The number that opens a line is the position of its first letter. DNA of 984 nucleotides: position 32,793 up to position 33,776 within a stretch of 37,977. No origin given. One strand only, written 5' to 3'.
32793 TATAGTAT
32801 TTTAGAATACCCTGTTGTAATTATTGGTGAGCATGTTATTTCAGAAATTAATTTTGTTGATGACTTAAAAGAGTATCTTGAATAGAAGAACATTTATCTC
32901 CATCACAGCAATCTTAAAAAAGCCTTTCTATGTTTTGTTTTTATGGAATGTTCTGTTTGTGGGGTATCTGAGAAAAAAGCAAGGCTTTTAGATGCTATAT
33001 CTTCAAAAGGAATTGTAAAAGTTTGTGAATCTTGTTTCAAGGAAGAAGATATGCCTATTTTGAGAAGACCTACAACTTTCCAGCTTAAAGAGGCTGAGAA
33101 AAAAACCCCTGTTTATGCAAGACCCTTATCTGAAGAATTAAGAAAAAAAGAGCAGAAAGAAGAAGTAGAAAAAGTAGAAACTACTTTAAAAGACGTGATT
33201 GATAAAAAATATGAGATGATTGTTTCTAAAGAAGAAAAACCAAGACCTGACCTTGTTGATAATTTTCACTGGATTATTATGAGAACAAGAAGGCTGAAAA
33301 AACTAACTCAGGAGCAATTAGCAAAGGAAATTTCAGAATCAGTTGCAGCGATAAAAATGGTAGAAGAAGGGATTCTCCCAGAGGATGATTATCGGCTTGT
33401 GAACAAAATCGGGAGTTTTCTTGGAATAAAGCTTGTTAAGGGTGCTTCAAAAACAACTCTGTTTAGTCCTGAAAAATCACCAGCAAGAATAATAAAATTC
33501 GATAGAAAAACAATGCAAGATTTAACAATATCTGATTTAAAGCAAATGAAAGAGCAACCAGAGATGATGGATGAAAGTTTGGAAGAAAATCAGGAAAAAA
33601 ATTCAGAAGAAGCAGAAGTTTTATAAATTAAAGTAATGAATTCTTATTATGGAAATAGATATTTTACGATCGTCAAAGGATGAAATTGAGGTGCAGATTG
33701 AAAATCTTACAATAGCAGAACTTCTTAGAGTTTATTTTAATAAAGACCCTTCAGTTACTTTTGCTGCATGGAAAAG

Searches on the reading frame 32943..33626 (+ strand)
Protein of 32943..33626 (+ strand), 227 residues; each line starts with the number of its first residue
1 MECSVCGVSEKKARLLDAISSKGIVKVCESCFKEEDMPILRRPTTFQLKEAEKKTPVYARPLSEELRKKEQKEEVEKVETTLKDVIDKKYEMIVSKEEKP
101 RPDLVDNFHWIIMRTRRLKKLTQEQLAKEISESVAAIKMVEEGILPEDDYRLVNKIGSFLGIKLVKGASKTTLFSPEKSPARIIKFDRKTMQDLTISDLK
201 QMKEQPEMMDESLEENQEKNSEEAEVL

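Call 16: search_protein_families(library=pfam, proteins=[window:32943-33626:+], max_evalue=0.01)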
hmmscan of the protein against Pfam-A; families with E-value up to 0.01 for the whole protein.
window:32943-33626:+ (227 aa): 1 family
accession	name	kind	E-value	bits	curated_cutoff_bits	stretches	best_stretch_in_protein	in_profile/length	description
PF01381.28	HTH_3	-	0.00015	22.2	23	1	113-143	2-32/55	Helix-turn-helix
